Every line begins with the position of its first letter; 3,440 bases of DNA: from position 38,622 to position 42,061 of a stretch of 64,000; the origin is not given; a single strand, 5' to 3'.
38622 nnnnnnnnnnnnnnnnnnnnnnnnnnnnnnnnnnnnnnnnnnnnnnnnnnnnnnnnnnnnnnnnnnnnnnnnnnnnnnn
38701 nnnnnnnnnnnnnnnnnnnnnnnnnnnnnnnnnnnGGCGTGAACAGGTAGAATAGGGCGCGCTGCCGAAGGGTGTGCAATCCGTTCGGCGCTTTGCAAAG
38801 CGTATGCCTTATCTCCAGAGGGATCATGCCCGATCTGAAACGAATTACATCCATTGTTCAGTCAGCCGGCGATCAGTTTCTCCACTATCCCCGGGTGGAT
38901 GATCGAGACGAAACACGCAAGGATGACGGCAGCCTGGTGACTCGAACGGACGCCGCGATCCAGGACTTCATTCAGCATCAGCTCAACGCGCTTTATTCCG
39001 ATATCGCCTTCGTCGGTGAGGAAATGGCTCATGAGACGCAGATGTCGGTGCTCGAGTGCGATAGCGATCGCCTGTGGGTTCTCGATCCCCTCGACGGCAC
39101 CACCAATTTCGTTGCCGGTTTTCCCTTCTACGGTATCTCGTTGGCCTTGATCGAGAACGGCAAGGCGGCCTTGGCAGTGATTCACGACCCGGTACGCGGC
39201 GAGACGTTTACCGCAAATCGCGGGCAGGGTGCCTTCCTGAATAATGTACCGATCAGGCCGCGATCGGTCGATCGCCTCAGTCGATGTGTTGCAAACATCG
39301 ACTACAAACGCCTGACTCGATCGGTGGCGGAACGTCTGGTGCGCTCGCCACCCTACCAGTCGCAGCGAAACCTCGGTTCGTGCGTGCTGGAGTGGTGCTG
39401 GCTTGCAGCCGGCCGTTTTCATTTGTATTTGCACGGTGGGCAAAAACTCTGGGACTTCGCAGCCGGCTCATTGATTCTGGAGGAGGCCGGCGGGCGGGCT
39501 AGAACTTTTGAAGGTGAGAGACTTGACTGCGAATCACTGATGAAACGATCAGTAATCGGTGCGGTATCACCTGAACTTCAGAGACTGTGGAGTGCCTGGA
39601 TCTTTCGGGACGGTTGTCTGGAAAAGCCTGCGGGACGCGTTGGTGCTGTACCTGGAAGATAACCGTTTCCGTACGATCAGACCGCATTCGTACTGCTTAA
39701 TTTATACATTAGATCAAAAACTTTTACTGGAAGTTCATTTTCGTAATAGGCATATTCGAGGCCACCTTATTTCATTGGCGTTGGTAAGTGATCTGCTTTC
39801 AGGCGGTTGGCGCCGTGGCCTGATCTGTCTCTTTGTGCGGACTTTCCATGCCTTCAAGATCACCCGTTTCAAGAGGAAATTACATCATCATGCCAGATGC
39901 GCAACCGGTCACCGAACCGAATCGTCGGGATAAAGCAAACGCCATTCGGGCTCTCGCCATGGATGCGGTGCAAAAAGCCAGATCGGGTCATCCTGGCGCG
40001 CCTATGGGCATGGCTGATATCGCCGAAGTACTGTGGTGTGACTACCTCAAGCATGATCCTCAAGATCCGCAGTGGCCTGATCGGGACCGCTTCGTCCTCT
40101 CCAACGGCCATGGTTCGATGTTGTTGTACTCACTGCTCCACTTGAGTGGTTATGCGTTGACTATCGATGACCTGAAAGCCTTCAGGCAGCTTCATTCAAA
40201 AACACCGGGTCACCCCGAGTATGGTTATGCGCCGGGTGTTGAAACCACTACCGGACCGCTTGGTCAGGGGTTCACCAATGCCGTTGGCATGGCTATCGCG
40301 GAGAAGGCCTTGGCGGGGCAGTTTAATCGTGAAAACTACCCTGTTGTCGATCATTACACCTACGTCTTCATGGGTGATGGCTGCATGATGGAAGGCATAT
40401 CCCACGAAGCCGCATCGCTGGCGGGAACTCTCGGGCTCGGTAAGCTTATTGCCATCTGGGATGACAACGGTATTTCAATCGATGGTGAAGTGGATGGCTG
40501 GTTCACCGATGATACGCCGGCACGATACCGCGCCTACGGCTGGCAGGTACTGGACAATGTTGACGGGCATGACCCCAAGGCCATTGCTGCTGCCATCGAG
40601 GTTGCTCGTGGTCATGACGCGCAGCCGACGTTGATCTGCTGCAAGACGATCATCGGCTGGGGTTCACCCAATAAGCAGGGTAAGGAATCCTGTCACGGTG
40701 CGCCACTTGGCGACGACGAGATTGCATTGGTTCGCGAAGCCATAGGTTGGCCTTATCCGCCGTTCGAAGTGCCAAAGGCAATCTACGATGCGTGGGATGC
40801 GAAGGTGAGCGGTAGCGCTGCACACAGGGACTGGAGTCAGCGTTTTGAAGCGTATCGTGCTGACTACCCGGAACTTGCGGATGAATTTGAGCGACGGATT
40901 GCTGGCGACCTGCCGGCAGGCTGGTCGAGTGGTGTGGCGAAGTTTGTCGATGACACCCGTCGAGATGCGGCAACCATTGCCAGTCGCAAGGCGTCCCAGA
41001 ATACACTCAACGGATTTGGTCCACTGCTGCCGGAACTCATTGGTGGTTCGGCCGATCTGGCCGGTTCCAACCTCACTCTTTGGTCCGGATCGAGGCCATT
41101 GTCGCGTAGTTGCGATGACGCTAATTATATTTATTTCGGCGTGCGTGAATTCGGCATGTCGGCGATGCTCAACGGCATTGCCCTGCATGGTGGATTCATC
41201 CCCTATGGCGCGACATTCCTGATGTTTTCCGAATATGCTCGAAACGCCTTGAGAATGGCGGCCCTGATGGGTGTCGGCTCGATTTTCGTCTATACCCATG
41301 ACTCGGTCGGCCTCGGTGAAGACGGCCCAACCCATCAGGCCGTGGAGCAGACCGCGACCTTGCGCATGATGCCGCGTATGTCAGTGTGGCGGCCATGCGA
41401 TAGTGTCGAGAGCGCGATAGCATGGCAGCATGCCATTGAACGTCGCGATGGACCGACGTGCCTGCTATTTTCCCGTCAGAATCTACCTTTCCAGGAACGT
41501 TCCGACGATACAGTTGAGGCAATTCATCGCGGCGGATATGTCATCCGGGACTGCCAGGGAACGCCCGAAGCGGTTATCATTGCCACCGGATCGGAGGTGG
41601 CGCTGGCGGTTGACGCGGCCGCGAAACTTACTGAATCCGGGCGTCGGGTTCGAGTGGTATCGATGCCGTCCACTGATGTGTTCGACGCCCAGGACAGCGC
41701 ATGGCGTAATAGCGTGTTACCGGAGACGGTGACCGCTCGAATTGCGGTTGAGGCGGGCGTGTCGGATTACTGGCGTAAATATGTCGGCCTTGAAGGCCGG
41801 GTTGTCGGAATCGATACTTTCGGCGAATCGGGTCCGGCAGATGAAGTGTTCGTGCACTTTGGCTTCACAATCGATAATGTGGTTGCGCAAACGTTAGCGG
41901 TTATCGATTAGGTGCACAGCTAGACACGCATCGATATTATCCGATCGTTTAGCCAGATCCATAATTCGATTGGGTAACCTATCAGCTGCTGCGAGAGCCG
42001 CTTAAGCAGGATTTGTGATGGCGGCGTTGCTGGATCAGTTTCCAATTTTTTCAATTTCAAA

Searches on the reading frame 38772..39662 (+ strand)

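Call 53: search_protein_families(library=pfam, proteins=[window:38772-39662:+], max_evalue=0.00001)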
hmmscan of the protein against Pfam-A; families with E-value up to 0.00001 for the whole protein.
window:38772-39662:+ (296 aa): 1 family
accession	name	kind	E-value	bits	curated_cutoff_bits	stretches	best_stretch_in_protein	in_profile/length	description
PF00459.30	Inositol_P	-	1.7e-54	185.5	27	1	46-265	31-254/271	Inositol monophosphatase family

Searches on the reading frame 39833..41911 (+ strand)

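Call 53: search_protein_families(library=pfam, proteins=[window:39833-41911:+], max_evalue=0.00001)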
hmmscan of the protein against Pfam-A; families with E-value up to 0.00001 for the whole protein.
window:39833-41911:+ (692 aa): 5 families
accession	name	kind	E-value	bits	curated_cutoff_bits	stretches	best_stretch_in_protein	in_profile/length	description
PF00456.26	Transketolase_N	-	2.9e-159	529.9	22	1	32-361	3-334/334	Transketolase, thiamine diphosphate binding domain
PF02779.29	Transket_pyr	-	1.1e-51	175.4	27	1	381-552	2-173/174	Transketolase, pyrimidine binding domain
PF22613.1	Transketolase_C_1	-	2.8e-42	143.9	27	1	567-679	1-113/113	Transketolase-like TK C-terminal domain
PF02780.25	Transketolase_C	-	1.2e-16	61.2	25.9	1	568-683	1-124/124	Transketolase, C-terminal domain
PF00676.26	E1_dh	-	4.1e-06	26.4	22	1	137-268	97-220/300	Dehydrogenase E1 component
